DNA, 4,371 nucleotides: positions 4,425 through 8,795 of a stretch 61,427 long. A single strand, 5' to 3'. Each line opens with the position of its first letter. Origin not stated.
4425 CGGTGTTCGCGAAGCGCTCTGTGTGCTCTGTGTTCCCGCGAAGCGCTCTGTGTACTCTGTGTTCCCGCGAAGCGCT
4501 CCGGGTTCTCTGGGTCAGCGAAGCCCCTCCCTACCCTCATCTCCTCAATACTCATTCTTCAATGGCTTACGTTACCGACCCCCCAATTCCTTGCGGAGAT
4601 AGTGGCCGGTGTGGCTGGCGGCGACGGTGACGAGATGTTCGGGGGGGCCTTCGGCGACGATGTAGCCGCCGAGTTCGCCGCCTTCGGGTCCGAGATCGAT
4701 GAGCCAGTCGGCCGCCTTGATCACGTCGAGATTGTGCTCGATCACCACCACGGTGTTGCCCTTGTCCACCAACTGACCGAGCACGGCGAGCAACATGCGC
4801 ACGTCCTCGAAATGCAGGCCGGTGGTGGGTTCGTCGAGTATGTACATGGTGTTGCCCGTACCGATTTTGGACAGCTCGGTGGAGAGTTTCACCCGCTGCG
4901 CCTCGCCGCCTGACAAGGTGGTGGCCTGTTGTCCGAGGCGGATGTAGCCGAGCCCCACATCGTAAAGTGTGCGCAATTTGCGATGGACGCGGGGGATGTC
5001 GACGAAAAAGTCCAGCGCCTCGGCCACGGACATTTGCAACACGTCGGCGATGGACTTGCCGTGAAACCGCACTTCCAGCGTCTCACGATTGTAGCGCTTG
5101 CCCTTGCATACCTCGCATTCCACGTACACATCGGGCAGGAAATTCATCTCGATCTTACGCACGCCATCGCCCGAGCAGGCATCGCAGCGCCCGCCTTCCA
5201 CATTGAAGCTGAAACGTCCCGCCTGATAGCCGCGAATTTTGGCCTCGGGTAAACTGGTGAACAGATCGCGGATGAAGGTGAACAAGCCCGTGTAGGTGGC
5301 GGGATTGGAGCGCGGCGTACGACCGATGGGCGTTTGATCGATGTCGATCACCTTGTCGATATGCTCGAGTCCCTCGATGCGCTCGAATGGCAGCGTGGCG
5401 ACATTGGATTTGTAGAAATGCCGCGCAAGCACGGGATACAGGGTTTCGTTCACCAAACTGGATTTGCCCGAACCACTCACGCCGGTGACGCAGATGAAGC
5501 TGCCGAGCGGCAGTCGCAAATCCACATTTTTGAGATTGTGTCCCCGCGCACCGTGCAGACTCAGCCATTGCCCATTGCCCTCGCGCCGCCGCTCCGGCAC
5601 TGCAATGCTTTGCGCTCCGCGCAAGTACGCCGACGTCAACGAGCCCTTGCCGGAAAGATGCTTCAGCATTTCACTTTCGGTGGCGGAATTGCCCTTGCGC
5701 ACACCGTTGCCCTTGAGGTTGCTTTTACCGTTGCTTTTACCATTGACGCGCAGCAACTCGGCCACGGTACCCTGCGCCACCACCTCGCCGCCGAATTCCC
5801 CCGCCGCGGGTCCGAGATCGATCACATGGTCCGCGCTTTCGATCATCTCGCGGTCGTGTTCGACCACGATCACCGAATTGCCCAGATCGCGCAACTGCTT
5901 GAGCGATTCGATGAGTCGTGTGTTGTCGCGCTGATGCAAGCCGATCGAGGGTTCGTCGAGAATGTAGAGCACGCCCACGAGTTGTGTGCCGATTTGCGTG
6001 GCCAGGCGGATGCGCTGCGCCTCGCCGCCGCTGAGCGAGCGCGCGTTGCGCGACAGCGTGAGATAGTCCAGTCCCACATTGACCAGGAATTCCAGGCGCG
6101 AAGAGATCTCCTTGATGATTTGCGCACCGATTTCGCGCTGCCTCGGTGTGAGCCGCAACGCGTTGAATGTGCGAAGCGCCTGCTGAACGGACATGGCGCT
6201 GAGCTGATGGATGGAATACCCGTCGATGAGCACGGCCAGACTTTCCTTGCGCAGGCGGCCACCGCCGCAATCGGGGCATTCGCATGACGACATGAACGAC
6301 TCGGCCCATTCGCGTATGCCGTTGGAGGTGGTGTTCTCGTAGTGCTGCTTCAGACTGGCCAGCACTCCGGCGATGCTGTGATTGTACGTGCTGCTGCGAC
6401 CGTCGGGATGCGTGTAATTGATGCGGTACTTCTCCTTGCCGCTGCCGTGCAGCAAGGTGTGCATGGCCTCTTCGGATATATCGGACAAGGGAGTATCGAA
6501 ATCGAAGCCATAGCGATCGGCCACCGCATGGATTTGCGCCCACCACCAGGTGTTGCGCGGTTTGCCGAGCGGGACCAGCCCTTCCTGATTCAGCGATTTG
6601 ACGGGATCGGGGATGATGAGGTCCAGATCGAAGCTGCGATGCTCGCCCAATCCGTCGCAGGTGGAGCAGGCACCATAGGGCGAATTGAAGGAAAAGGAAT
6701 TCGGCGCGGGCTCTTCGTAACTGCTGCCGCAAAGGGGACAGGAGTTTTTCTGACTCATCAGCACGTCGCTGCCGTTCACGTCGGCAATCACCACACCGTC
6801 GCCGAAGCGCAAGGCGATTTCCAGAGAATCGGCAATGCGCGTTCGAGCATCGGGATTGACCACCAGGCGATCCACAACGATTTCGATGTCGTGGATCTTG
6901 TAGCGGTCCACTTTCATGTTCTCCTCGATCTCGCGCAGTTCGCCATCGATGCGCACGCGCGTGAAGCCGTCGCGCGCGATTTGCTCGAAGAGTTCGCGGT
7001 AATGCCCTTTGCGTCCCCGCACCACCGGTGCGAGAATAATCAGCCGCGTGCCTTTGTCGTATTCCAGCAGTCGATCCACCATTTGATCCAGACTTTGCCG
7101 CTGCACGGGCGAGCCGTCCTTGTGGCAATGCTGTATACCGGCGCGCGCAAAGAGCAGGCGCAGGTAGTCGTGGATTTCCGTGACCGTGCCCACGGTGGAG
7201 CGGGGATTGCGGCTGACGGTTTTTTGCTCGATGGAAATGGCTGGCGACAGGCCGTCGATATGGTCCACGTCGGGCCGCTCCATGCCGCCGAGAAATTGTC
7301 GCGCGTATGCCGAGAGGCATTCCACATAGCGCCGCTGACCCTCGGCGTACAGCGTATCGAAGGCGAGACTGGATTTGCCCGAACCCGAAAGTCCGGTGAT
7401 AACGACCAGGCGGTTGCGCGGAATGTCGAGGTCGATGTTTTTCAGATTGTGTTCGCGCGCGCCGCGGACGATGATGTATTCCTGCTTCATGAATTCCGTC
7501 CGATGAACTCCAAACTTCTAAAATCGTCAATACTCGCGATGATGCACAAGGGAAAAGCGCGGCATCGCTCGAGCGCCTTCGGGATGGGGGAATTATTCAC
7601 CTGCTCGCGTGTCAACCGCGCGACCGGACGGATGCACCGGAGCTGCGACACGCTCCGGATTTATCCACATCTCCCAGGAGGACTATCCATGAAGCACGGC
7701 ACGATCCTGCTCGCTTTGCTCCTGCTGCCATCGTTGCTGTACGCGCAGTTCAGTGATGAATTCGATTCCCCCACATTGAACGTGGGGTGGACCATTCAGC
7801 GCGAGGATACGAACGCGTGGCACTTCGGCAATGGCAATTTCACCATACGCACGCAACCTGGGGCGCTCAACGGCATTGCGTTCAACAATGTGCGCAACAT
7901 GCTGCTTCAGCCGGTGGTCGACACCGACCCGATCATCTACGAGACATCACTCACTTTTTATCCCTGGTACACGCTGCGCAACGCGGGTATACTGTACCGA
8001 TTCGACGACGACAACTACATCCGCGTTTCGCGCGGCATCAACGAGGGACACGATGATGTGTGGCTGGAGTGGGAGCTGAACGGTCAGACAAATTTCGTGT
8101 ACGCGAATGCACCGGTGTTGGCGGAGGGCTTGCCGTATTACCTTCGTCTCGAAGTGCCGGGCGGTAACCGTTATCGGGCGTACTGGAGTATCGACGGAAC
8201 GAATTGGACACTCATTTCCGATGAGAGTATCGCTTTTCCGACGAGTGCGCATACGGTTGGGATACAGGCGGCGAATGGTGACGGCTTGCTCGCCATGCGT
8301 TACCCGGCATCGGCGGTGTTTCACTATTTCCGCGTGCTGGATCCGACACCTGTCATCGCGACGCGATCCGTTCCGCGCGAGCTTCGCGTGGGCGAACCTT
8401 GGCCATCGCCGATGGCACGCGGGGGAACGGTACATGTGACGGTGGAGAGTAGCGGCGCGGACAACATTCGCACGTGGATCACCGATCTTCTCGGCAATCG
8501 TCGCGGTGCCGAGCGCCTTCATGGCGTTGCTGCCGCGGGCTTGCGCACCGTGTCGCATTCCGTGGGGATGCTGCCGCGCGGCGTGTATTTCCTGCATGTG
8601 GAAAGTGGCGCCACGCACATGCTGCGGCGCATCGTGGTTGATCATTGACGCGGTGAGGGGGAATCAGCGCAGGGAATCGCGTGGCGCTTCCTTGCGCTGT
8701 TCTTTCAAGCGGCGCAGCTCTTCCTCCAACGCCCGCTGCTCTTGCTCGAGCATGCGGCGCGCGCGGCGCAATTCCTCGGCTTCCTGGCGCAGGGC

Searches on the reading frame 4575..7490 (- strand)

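Call 24: search_protein_families(library=pfam, proteins=[window:4575-7490:-], max_evalue=0.001)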
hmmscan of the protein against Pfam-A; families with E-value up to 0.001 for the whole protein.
window:4575-7490:- (972 aa): 12 families
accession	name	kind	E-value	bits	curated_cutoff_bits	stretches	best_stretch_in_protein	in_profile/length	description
PF17760.6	UvrA_inter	-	5.1e-39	133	23.3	1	132-238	1-107/109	UvrA interaction domain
PF17755.6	UvrA_DNA-bind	-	1.3e-30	106.4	23.2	1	288-397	1-109/110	UvrA DNA-binding domain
PF00005.33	ABC_tran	-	1.5e-19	71.4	25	0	16-43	1-28/137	ABC transporter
PF02463.25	SMC_N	-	9.5e-12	45.2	40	0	237-558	135-210/220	RecF/RecN/SMC N terminal domain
PF13191.12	AAA_16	-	1.3e-08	36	32.6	0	24-69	22-72/167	AAA ATPase domain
PF20703.3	nSTAND1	-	1.4e-08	35.3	27.1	0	661-690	31-60/379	Novel STAND NTPase 1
PF13555.12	AAA_29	-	1.7e-06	28.1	27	0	20-42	16-38/61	P-loop containing region of AAA domain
PF03193.22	RsgA_GTPase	-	8.1e-05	22.9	30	0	648-682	92-125/174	RsgA GTPase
PF13476.12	AAA_23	-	0.00017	22.7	27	0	9-42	5-35/201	AAA domain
PF13481.12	AAA_25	-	0.00019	21.6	27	0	18-47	25-54/195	AAA domain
PF20720.3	nSTAND3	-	0.00031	20.9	27.2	0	25-49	16-40/155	Novel STAND NTPase 3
PF13401.12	AAA_22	-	0.00049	20.8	27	0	664-684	6-26/130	AAA domain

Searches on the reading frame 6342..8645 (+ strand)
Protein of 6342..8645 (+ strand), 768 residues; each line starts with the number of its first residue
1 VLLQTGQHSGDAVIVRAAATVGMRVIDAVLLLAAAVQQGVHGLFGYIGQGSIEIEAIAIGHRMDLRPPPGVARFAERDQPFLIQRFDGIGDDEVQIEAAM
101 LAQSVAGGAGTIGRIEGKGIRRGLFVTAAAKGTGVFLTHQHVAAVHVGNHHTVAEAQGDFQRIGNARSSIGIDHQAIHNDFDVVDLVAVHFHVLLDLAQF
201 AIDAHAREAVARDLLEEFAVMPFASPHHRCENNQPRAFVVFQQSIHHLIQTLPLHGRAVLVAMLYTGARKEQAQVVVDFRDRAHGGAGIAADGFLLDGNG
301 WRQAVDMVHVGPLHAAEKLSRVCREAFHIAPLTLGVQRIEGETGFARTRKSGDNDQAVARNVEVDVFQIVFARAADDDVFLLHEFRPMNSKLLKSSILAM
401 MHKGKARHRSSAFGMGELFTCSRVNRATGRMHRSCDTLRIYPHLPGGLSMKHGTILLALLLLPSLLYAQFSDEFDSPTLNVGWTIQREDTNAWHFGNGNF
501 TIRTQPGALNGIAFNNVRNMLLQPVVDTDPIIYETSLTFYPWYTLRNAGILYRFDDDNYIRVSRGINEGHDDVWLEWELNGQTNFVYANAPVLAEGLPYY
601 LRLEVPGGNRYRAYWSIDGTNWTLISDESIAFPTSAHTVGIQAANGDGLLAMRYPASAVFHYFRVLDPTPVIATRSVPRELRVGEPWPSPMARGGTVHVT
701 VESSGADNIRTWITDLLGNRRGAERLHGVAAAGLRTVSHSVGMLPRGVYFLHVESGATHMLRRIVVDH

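Call 24: search_protein_families(library=pfam, proteins=[window:6342-8645:+], max_evalue=0.001)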
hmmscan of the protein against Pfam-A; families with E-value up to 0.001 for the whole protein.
window:6342-8645:+ (768 aa): 1 family
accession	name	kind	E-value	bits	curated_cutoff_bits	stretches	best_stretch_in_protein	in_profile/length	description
PF17851.8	GH43_C2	-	8.5e-11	42.4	22.7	1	471-633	1-164/203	Beta xylosidase C-terminal Concanavalin A-like domain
